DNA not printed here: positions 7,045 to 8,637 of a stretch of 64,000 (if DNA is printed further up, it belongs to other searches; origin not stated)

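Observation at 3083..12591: Uncharacterised six-gene flavin/heme oxidative cluster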

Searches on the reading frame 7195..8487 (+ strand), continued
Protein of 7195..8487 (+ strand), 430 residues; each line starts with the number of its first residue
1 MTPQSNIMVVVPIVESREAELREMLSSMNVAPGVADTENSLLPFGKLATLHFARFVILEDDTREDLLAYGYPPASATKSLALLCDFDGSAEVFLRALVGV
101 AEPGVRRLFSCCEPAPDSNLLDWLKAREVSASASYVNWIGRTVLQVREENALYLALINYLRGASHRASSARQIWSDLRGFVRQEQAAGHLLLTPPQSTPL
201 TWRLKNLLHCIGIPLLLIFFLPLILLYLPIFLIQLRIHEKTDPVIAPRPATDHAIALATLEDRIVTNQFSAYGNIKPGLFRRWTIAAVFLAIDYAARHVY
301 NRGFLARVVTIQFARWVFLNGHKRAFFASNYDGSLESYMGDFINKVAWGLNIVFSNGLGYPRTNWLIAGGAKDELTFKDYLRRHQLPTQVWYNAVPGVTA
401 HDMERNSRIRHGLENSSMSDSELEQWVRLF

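Call 74: search_solved_structures(query=L008:14420-17329:+, max_evalue=0.00001)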
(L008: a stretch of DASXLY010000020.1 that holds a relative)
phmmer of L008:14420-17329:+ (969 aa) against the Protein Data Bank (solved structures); distinct sequences matched with E-value up to 0.00001: 4.
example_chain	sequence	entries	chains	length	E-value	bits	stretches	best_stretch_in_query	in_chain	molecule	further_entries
4kvj_A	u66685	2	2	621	4.1e-55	190.2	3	632-769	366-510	Fatty acid alpha-oxidase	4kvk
4kvl_A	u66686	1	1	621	1.7e-54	188.1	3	632-769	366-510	Fatty acid alpha-oxidase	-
4hhr_A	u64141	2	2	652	4.3e-51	176.9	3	633-770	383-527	Alpha-dioxygenase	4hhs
8s6c_A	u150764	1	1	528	1.4e-06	29.5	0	397-500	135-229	Lactoperoxidase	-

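Call 75: search_dna_similar(query=window:7195-8487:+, collection=plasmids, mode=protein, max_rows=20)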
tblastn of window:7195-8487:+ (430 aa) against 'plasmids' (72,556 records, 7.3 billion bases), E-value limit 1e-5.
Records with a match: 44; places in all: 45; records where one place covers at least 80% of the query: 0.
Best place of each record, by identity: <60% 44.
By first word of the organism name: Rhizobium 8; Sulfitobacter 7; Sphingomonas 4; Brucella 4; Agrobacterium 3; Novosphingobium 2; Sinorhizobium 2; Skermanella 2; Shinella 2; Microvirga 2; and 8 more.
By predicted mobility (MOB-suite, as given by PLSDB): non-mobilizable 25; conjugative 10; mobilizable 9.
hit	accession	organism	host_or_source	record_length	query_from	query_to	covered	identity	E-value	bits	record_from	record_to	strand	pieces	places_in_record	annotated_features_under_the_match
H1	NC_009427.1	Novosphingobium aromaticivorans DSM 12444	-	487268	236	430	45%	39.6%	3e-31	134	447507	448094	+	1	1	Dyp-type peroxidase domain-containing protein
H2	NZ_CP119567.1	Pararhizobium qamdonense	cell culture,soil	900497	246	430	43%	41.1%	3e-33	140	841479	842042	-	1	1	cytochrome P450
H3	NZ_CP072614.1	Sulfitobacter sp. CB2047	-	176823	239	430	45%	37.1%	4e-30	130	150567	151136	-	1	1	cytochrome P450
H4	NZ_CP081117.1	Sulfitobacter pontiacus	-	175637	239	430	45%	37.1%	5e-30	130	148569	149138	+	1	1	cytochrome P450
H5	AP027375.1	Sulfitobacter pontiacus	-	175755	239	430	45%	37.1%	6e-30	130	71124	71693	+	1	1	hypothetical protein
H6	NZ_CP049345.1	Sulfitobacter pontiacus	-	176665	239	430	45%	37.1%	6e-30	130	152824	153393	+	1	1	cytochrome P450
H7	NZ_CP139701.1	Sulfitobacter pontiacus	Bacterial Culture,hydrothermal vent ...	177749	239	430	45%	37.1%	7e-30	130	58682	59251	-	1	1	cytochrome P450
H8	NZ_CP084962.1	Sulfitobacter pontiacus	cell culture,Seawater from the North ...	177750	239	430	45%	37.1%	7e-30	130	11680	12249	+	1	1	cytochrome P450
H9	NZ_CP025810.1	Sulfitobacter sp. SK025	Marine surface water,North Sea (surface ...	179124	239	430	45%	37.1%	2e-29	129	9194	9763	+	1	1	cytochrome P450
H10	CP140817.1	Rhizobium ruizarguesonis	Trifolium pratense,whole organism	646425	267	430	38%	40.2%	1e-25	117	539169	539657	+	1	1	hypothetical protein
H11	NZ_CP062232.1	Rhizobium sp. TH2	Sainfoin,pure bacterial culture,Nodule ...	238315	267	430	38%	40.2%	2e-25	117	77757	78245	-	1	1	hypothetical protein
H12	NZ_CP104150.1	Sinorhizobium medicae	Trigonella foenum-graecum,cell culture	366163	267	430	38%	40.2%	1e-24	114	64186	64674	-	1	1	hypothetical protein | DNA/RNA non-specific endonuclease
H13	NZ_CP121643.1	Rhizobium sp. CC1099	Onobrychis viciifolia,cell culture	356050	267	430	38%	39.6%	2e-25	116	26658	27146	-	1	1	hypothetical protein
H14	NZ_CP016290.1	Rhizobium leguminosarum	Vavilovia formosa,cell culture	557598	267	430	38%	39.6%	6e-25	115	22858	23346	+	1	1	hypothetical protein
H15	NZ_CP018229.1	Rhizobium leguminosarum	Vavilovia formosa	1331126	267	430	38%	39.6%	6e-25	115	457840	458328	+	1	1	record has no annotation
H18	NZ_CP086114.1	Skermanella rosea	single cell,hydrocarbon-contaminated ...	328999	242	428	43%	33.2%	2e-22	107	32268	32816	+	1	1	hypothetical protein (x2)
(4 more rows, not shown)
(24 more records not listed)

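Call 76: get_annotated_region(hit=H1, flank=8000)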
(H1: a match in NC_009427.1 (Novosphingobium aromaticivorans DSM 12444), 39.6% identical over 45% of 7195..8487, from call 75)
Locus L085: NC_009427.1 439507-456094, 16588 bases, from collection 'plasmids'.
description: Novosphingobium aromaticivorans DSM 12444 plasmid pNL2, complete sequence
organism: Novosphingobium aromaticivorans DSM 12444 (NCBI taxid 279238)
taxonomy: Bacteria; Pseudomonadota; Alphaproteobacteria; Sphingomonadales; Sphingomonadaceae; Novosphingobium; Novosphingobium aromaticivorans; Novosphingobium aromaticivorans DSM 12444
host: -; source: -; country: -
typing (MOB-suite, as given by PLSDB): non-mobilizable; replicon rep_cluster_531,rep_cluster_545
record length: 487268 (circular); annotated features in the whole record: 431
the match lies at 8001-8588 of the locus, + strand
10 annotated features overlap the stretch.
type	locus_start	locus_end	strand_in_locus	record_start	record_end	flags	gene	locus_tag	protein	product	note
CDS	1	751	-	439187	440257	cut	-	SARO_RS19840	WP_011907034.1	HlyD family secretion protein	GO:0055085 - transmembrane transport [Evidence IEA]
CDS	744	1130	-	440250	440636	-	-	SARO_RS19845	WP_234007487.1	MarR family winged helix-turn-helix transcriptional regulator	GO:0006355 - regulation of DNA-templated transcription [Evidence IEA]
CDS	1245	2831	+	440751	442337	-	-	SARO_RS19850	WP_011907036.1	acyl-CoA dehydrogenase family protein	-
CDS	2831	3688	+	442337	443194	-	-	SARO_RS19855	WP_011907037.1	MaoC family dehydratase N-terminal domain-containing protein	-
CDS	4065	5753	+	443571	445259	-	-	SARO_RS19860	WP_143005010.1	SARP family transcriptional regulator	-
CDS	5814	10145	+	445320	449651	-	-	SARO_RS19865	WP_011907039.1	Dyp-type peroxidase domain-containing protein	-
CDS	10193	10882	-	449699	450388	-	-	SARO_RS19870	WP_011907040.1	RES family NAD+ phosphorylase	-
CDS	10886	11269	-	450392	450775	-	-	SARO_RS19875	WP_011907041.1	antitoxin Xre-like helix-turn-helix domain-containing protein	-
CDS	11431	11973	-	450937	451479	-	-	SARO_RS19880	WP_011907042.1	LuxR C-terminal-related transcriptional regulator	GO:0006355 - regulation of DNA-templated transcription [Evidence IEA]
CDS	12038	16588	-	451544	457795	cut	-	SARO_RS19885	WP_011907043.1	autotransporter outer membrane beta-barrel domain-containing protein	-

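Call 77: get_annotated_region(hit=H3, flank=8000)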
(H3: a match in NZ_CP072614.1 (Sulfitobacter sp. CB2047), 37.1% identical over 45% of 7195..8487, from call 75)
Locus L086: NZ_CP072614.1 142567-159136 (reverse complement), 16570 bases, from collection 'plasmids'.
description: Sulfitobacter sp. CB2047 plasmid pSpoCB-1, complete sequence
organism: Sulfitobacter sp. CB2047 (NCBI taxid 1525218)
taxonomy: Bacteria; Pseudomonadota; Alphaproteobacteria; Rhodobacterales; Roseobacteraceae; Sulfitobacter; Sulfitobacter sp. CB2047
host: -; source: -; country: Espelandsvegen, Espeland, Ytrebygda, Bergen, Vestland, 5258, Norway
typing (MOB-suite, as given by PLSDB): non-mobilizable
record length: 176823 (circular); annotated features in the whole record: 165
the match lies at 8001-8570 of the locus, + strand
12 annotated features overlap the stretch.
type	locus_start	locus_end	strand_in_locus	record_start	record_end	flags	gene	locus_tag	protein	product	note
CDS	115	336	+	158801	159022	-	-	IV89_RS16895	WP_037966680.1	type II toxin-antitoxin system CcdA family antitoxin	-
CDS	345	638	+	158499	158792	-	-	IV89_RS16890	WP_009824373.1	CcdB family protein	GO:0006276 - plasmid maintenance [Evidence IEA]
CDS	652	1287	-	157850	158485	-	-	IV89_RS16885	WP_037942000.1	glutathione S-transferase N-terminal domain-containing protein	GO:0006749 - glutathione metabolic process [Evidence IEA]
CDS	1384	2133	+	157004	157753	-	-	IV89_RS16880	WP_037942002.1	SDR family oxidoreductase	-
CDS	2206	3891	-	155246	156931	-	-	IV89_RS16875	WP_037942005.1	thiamine pyrophosphate-binding protein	-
CDS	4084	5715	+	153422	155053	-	-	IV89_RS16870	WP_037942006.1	hypothetical protein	-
CDS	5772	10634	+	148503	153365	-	-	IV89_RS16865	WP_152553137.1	cytochrome P450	-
CDS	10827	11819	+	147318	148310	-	-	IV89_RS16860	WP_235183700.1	transferrin-binding protein-like solute binding protein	-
CDS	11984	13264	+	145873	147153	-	-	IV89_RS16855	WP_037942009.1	surface lipoprotein assembly modifier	-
CDS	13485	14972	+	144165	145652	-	-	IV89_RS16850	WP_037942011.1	aldehyde dehydrogenase family protein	-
CDS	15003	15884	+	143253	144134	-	-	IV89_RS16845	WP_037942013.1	NAD(P)-dependent oxidoreductase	-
CDS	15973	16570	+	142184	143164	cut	-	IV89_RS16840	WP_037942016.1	TRAP transporter substrate-binding protein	-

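Call 78: search_protein_families(library=pfam, proteins=[L085:5814-10145:+, L086:5772-10634:+, L086:4084-5715:+], max_evalue=0.01)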
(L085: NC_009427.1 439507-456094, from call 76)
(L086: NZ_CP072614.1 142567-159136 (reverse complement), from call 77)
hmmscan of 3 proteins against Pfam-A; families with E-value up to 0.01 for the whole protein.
L085:5814-10145:+ (1443 aa): 2 families
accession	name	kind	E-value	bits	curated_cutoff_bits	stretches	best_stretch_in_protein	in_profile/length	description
PF20628.3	Dyp_perox_C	-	3.3e-05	24.1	20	1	1301-1379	78-141/166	Dyp-type peroxidase, C-terminal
PF00067.27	p450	-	0.00029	20.2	22.8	1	213-405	218-428/462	Cytochrome P450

L086:5772-10634:+ (1620 aa): 2 families
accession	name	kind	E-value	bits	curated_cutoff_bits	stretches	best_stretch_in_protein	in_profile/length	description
PF00067.27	p450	-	1.9e-06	27.4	22.8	1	214-435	209-430/462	Cytochrome P450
PF20628.3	Dyp_perox_C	-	0.00037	20.7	20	0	1512-1544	110-142/166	Dyp-type peroxidase, C-terminal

L086:4084-5715:+ (543 aa): 6 families
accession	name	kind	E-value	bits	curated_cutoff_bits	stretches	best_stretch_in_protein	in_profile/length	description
PF07719.23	TPR_2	-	3.1e-08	33.6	27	0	415-448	1-34/34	Tetratricopeptide repeat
PF14559.12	TPR_19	-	9.3e-06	26.3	25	0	319-346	5-32/68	Tetratricopeptide repeat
PF13428.12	TPR_14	-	0.00032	21.5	23.5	0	319-346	15-42/44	Tetratricopeptide repeat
PF13432.12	TPR_16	-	0.00034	21.4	32.7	0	421-475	3-54/65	Tetratricopeptide repeat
PF00515.34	TPR_1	-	0.0027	17.9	27.8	0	392-413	12-33/34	Tetratricopeptide repeat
PF13181.12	TPR_8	-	0.0074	16.8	25.7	0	429-448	15-34/34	Tetratricopeptide repeat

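Call 91: get_annotated_region(hit=H14, flank=7000)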
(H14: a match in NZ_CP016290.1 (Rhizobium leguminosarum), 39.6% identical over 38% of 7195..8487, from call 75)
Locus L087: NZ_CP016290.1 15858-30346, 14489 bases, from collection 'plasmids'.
description: Rhizobium leguminosarum strain Vaf10 plasmid unnamed3, complete sequence
organism: Rhizobium leguminosarum (NCBI taxid 384)
taxonomy: Bacteria; Pseudomonadota; Alphaproteobacteria; Hyphomicrobiales; Rhizobiaceae; Rhizobium; Rhizobium leguminosarum
host: -; source: Vavilovia formosa,cell culture; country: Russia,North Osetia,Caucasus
typing (MOB-suite, as given by PLSDB): conjugative; replicon rep_cluster_471; relaxase MOBQ; mating-pair formation MPF_T
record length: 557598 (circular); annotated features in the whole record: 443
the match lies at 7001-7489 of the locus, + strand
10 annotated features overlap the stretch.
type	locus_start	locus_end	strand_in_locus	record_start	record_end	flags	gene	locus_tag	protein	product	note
CDS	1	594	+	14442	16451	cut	-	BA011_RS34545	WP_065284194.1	DNA/RNA non-specific endonuclease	-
CDS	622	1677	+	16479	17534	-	-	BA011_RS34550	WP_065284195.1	hypothetical protein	-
CDS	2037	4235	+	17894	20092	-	-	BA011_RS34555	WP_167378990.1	CHAT domain-containing protein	-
CDS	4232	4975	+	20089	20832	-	-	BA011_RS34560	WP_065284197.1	hypothetical protein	-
CDS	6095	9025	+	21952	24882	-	-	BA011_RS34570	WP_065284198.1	hypothetical protein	-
CDS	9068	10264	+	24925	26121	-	-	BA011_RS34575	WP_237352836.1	endonuclease/exonuclease/phosphatase family protein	-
CDS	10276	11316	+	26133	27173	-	-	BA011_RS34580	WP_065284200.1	heparin lyase I family protein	-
CDS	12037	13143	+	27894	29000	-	-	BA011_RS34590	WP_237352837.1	DNA adenine methylase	GO:0032775 - DNA methylation on adenine [Evidence IEA]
CDS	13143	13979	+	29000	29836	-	-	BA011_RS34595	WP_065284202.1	DpnII family type II restriction endonuclease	GO:0009307 - DNA restriction-modification system [Evidence IEA]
CDS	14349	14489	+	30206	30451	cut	-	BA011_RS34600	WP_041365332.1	DUF6429 family protein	-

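Call 92: get_annotated_region(hit=H18, flank=7000)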
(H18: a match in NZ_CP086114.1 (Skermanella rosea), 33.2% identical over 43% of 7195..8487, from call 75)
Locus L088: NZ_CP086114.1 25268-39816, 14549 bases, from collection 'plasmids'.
description: Skermanella rosea strain KEMB 2255-458 plasmid pSR-3, complete sequence
organism: Skermanella rosea (NCBI taxid 1817965)
taxonomy: Bacteria; Pseudomonadota; Alphaproteobacteria; Rhodospirillales; Azospirillaceae; Skermanella; Skermanella rosea
host: -; source: single cell,hydrocarbon-contaminated desert sand; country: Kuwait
typing (MOB-suite, as given by PLSDB): non-mobilizable
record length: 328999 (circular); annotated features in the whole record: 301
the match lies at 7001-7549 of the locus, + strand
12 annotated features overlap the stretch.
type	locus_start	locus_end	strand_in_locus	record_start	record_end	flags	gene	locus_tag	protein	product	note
CDS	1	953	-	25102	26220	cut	-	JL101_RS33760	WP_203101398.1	GRAS family protein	-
CDS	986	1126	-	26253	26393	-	-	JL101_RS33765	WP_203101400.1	hypothetical protein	-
CDS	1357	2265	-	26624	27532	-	-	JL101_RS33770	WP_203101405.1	LysR substrate-binding domain-containing protein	-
CDS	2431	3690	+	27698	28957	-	-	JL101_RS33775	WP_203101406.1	allantoate amidohydrolase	-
CDS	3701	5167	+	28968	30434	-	-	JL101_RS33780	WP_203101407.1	NCS1 family nucleobase:cation symporter-1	-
CDS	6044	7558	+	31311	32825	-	-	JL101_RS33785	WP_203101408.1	hypothetical protein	-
CDS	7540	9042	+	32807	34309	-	-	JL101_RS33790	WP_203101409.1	hypothetical protein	-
CDS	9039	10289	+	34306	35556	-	-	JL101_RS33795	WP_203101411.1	cytochrome P450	-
CDS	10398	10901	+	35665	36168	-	-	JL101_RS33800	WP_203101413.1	Mut7-C RNAse domain-containing protein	-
CDS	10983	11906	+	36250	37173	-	-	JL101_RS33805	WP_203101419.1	SDR family NAD(P)-dependent oxidoreductase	-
CDS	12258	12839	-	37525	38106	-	-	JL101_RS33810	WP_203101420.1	hypothetical protein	-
CDS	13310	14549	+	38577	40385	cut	-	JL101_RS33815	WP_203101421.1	ABC transporter ATP-binding protein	-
